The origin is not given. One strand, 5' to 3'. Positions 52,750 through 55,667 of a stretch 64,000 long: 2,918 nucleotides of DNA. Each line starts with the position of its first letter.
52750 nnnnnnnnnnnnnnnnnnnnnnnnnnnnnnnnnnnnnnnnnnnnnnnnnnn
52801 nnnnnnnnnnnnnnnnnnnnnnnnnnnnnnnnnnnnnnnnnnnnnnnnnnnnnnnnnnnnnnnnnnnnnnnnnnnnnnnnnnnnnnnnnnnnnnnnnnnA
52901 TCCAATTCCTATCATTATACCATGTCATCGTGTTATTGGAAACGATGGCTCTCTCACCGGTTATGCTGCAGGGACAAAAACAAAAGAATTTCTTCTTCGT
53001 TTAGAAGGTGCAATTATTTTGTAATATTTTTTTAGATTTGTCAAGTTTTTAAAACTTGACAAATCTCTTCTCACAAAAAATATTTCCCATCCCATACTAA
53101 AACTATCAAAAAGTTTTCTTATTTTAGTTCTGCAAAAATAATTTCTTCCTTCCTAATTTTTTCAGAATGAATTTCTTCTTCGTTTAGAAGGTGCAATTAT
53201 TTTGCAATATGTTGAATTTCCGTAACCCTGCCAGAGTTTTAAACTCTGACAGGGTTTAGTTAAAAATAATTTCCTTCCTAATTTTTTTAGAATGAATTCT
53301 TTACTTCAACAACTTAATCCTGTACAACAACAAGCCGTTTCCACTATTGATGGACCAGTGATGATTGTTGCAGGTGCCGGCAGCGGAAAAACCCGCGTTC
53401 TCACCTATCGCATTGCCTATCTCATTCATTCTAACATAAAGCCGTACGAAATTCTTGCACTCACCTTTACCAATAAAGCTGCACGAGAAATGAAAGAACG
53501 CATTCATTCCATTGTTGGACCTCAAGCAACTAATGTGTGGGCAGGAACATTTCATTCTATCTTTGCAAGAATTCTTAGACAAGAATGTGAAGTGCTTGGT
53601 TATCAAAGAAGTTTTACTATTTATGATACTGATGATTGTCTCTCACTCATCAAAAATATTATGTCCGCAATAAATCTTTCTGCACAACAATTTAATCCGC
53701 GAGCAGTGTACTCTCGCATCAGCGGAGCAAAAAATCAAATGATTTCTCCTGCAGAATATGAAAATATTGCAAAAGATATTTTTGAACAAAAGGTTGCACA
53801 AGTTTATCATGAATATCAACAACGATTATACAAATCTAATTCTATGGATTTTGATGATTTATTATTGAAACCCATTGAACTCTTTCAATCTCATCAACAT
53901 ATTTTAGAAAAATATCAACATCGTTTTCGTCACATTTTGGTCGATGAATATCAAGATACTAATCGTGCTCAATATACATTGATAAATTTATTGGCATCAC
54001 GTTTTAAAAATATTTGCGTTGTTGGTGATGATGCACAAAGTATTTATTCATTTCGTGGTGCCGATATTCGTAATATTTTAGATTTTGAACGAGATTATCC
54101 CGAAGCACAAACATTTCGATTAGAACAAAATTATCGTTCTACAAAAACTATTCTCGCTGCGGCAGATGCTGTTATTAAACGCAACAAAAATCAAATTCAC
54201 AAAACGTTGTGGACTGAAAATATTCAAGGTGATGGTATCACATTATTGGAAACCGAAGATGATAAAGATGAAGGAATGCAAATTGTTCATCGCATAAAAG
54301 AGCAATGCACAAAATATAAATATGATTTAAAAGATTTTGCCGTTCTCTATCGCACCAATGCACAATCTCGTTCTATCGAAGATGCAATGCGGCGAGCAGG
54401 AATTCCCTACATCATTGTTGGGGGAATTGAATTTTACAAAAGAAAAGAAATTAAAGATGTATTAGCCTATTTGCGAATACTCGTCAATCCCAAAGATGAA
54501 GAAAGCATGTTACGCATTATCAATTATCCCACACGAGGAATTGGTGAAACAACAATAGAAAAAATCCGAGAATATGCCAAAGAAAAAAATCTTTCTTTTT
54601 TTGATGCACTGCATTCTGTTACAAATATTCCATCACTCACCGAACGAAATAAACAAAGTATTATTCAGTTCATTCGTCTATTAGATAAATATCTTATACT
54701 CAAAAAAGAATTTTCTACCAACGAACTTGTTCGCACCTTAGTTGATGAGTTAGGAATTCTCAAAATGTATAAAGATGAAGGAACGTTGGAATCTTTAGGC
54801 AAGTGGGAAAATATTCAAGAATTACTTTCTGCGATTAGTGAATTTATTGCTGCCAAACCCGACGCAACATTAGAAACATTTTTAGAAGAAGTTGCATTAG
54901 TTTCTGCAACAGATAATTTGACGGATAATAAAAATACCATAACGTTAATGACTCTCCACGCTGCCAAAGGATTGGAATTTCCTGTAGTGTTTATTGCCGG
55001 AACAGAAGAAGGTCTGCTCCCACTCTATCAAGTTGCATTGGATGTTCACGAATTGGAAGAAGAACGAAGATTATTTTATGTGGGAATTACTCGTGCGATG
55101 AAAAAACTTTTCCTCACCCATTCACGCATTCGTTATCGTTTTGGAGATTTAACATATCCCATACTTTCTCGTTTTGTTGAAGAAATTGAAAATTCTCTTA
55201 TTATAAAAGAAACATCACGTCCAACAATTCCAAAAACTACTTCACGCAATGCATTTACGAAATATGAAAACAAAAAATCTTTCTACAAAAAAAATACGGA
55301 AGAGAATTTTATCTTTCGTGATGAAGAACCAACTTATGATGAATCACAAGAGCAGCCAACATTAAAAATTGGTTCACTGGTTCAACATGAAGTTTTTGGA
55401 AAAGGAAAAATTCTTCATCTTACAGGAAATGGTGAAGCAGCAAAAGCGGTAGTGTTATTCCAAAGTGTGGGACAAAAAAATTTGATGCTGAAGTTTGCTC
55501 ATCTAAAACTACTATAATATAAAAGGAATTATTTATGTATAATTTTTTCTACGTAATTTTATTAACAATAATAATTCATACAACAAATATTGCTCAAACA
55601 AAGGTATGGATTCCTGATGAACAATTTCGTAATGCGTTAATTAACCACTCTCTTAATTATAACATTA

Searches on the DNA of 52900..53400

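Call 53: search_rna_families(source=window, start=52900, end=53400, threshold=evalue, max_evalue=10)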
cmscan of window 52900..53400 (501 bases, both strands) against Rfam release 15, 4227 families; matches with E-value up to 10: 26.
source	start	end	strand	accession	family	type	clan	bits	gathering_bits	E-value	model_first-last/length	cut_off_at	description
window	53024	53083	-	RF04239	mir-4679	Gene; miRNA;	-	25.6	88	0.013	1-75/75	no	mir-4679 microRNA precursor family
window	52975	53065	-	RF02379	csRNA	Gene; sRNA;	-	24.3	57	0.62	1-93/93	no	Cia-dependent small RNA csRNA1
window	53218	53309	-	RF01470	rli38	Gene; sRNA;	-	23.9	49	0.47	1-150/150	no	Listeria sRNA rli38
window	53031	53069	-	RF01666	rox2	Cis-reg;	-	22.3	55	0.25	1-71/71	no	Drosophila rox2 ncRNA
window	53124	53262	+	RF01470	rli38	Gene; sRNA;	-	21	49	1.6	1-150/150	no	Listeria sRNA rli38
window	53220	53328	-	RF01606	plasmodium_snoR31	Gene; snRNA; snoRNA; HACA-box;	-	20.6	60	2.8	1-145/145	no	small nucleolar RNA snoR31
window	53132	53215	-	RF02074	STnc240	Gene; sRNA;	-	20.5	55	1.7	1-77/77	no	Enterobacterial sRNA STnc240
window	53037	53063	-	RF03743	MIR7696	Gene; miRNA;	-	18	83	1.2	1-88/88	no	MIR7696 microRNA precursor family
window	53037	53063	+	RF03743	MIR7696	Gene; miRNA;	-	18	83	1.2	1-88/88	no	MIR7696 microRNA precursor family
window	53035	53067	+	RF03621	MIR4245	Gene; miRNA;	-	18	74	1.9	1-128/128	no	MIR4245 microRNA precursor family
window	53032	53067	+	RF04157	MIR9486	Gene; miRNA;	-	17.9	100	0.67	1-119/119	no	MIR9486 microRNA precursor family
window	52969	53055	-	RF02860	Arrc14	Gene; sRNA;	-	16.7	99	6.9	1-167/167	no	Actinobacillus sRNA 14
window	53235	53355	-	RF00568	SNORA26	Gene; snRNA; snoRNA; HACA-box;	CL00032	16.6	40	2.4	1-122/122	no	Small nucleolar RNA SNORA26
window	53225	53255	-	RF04145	MIR8706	Gene; miRNA;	-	16.2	95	3.3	1-101/101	no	MIR8706 microRNA precursor family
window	52982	53110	-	RF04315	manA-II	Cis-reg;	-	15.6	100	4.5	1-147/147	no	manA_II ncRNA motif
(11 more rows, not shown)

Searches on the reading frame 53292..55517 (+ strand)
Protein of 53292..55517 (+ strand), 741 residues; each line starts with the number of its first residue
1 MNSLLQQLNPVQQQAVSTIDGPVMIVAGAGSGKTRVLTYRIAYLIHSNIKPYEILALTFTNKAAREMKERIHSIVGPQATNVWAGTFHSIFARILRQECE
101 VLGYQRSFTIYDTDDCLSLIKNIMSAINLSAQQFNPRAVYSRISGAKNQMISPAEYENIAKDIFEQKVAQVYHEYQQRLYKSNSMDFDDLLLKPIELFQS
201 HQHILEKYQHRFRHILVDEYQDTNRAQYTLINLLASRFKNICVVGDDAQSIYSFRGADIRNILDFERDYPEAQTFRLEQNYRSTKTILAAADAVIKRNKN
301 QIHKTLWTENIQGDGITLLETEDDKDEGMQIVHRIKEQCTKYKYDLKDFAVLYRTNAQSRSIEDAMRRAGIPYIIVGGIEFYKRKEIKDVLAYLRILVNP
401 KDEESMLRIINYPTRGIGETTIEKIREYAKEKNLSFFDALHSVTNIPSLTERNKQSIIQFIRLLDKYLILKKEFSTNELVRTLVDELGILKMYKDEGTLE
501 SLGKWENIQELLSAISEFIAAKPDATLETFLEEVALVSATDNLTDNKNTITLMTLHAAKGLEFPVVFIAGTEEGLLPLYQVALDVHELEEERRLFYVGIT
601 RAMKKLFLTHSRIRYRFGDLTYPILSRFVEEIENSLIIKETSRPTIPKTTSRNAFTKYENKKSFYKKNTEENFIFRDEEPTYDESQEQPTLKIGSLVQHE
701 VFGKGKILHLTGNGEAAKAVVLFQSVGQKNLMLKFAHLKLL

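Call 14: search_protein_families(library=pfam, proteins=[window:53292-55517:+])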
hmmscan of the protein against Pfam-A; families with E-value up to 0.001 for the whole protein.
window:53292-55517:+ (741 aa): 8 families
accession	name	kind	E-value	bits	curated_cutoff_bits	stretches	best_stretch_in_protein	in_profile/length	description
PF00580.27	UvrD-helicase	-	2.2e-93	313.3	23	1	8-270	1-271/271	UvrD/REP helicase N-terminal domain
PF13361.12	UvrD_C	-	1.2e-80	272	25.6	1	276-611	2-348/350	UvrD-like helicase C-terminal domain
PF13245.12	AAA_19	-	2.5e-24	86.4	25.1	1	12-255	1-134/134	AAA domain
PF13538.12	UvrD_C_2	-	1.8e-10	40.9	27.4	1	550-608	2-51/52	UvrD-like helicase C-terminal domain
PF13604.12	AAA_30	-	2.6e-07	31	27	1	7-71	1-66/191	AAA domain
PF01443.25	Viral_helicase1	-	1e-06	29.2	21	0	535-607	163-225/228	Viral superfamily 1 RNA helicase core domain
PF21196.3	PcrA_UvrD_tudor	-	1e-06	28.9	23.9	1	693-736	1-44/48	PcrA/UvrD tudor domain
PF00270.35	DEAD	-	0.00047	20.4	26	0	9-77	1-71/167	DEAD/DEAH box helicase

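Call 46: find_encoding_contigs(protein=window:53292-55514:+, flank=2500, max_places=10)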
Protein window:53292-55514:+ (741 aa): 1 contig read that carries it; 1 place shown.
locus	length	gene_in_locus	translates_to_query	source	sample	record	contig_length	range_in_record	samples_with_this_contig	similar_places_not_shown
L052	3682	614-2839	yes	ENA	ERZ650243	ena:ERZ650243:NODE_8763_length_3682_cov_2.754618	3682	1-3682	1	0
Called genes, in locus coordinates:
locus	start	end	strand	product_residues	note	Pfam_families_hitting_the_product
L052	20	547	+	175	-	PF02870:Methyltransf_1N, PF01035:DNA_binding_1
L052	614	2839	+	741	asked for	PF00580:UvrD-helicase, PF01443:Viral_helicase1 (faint), PF13245:AAA_19, PF13604:AAA_30 (faint), PF13361:UvrD_C, PF13538:UvrD_C_2, PF21196:PcrA_UvrD_tudor (weak)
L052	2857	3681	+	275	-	?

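Call 90: list_cluster_members(proteins=[window:53292-55514:+, window:50898-52220:-, window:55535-57031:+, window:48955-50715:-])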
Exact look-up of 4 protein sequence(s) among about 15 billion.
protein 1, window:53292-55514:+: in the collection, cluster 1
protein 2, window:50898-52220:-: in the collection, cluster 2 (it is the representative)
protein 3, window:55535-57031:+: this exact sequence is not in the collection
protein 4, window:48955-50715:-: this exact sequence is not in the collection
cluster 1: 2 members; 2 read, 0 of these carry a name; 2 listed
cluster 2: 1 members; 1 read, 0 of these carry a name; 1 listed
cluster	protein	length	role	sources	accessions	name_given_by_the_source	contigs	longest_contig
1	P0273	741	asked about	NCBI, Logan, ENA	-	-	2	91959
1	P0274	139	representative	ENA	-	-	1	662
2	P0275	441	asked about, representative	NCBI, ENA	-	-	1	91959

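Call 91: find_encoding_contigs(protein=P0274, flank=1000, max_places=5)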
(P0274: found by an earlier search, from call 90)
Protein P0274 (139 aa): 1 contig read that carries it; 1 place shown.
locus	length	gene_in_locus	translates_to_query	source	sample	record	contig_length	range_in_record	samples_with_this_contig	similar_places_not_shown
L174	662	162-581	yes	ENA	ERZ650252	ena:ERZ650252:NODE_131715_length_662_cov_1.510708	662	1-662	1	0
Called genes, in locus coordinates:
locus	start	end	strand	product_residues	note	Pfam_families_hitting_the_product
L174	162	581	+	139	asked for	PF21196:PcrA_UvrD_tudor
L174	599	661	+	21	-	?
